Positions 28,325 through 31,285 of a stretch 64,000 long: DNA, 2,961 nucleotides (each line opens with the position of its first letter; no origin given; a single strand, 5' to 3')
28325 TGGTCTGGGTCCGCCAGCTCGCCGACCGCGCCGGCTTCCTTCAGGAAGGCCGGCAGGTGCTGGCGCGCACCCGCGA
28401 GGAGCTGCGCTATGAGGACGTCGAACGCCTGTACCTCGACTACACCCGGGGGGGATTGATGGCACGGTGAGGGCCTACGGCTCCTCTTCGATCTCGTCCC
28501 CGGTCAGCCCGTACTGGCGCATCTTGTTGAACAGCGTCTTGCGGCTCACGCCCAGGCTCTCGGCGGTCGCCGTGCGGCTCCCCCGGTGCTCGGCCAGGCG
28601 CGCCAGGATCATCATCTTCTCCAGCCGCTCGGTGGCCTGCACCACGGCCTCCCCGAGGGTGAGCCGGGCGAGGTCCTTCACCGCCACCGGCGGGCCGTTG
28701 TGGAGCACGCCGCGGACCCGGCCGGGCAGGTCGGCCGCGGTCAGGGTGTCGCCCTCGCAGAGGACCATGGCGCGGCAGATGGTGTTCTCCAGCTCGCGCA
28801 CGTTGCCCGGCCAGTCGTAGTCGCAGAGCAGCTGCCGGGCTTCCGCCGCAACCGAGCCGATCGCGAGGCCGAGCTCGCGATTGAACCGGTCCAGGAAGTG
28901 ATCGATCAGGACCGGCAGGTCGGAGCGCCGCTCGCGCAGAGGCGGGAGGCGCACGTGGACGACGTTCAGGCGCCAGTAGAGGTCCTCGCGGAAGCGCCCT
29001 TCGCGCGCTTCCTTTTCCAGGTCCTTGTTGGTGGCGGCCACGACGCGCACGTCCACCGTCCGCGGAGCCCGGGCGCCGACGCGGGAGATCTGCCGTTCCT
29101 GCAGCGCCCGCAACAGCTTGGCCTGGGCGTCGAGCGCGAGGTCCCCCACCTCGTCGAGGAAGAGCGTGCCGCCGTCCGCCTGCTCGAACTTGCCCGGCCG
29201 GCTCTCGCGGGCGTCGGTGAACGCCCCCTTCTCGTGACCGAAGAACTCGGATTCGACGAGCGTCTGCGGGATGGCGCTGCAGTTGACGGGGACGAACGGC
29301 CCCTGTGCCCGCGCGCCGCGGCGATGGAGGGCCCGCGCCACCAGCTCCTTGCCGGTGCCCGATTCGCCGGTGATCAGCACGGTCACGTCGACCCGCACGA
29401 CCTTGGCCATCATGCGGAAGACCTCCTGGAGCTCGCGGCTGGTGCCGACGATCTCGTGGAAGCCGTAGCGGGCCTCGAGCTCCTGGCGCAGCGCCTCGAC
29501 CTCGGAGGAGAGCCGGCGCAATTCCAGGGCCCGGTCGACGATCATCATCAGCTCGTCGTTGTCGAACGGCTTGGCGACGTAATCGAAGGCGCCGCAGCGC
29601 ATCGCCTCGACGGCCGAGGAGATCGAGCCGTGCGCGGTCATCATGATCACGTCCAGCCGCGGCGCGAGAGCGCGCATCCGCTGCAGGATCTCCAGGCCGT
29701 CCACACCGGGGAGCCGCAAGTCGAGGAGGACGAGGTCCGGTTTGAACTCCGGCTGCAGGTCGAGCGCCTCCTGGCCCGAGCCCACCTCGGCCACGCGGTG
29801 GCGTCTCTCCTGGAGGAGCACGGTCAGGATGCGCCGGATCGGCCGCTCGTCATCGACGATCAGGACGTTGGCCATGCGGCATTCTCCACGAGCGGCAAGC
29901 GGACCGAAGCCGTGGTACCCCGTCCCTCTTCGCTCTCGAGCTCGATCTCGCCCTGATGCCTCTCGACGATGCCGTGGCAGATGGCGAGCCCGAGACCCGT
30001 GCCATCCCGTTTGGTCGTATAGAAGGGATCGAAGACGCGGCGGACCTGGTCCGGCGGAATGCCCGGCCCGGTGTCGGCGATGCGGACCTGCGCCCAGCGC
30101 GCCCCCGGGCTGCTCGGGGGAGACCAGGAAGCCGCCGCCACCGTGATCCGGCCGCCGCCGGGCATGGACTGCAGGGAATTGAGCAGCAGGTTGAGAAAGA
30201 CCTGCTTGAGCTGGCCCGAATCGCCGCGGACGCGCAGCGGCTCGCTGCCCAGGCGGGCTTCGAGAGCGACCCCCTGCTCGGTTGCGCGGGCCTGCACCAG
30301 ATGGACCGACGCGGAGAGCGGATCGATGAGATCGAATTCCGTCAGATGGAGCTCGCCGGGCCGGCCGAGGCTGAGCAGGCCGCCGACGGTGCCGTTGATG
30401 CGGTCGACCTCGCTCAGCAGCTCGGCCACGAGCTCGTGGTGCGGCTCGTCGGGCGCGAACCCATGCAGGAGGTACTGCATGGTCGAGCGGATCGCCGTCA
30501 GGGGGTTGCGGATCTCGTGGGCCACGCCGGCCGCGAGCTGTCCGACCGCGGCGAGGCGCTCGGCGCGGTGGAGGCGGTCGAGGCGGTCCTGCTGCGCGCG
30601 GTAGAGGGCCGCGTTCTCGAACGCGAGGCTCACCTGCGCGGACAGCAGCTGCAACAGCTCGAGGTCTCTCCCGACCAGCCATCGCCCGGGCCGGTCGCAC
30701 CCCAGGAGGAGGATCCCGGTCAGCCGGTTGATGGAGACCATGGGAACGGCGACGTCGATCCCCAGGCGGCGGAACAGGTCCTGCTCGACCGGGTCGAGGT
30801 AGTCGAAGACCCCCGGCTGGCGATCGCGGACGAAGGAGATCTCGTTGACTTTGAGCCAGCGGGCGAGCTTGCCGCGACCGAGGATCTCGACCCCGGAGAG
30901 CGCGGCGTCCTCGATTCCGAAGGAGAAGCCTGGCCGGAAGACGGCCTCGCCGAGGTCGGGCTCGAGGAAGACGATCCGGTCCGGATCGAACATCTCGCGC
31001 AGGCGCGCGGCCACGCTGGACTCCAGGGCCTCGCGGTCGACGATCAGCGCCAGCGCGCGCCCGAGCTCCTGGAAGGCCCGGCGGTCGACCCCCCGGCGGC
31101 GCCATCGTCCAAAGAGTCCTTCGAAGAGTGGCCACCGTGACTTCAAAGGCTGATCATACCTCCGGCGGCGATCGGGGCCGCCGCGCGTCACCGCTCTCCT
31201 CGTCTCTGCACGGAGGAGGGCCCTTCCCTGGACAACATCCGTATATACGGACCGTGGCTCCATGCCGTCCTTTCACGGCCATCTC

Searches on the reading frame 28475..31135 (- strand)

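Call 16: search_protein_families(library=pfam, proteins=[window:28475-31135:-], max_evalue=0.001)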
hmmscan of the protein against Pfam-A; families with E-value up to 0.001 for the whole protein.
window:28475-31135:- (886 aa): 10 families
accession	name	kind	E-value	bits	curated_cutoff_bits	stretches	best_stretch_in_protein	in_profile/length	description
PF00158.32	Sigma54_activat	-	1.1e-70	237.2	20.2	1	562-728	1-167/168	Sigma-54 interaction domain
PF00072.30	Response_reg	-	3.1e-32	111.5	30.2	1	424-533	1-110/111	Response regulator receiver domain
PF25601.1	AAA_lid_14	-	6.7e-27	93.6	27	1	734-808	1-75/87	AAA+ ATPase lid domain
PF14532.12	Sigma54_activ_2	-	3.8e-23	82.7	25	1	563-733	1-138/138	Sigma-54 interaction domain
PF02954.25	HTH_8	-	9.6e-11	41.7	22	1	836-875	3-42/42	Bacterial regulatory protein, Fis family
PF18024.7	HTH_50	-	8.7e-07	29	27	1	836-877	9-49/50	Helix-turn-helix domain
PF07728.20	AAA_5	-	1.9e-06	28.4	22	1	586-704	2-123/139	AAA domain (dynein-related subfamily)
PF00004.35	AAA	-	9e-06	26.6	21.2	1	586-720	1-128/131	ATPase family associated with various cellular activities (AAA)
PF13191.12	AAA_16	-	9.3e-05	23.4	32.6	1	563-680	3-122/167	AAA ATPase domain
PF01078.27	Mg_chelatase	-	0.00064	19.6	20.3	0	643-703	95-157/207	Magnesium chelatase, subunit ChlI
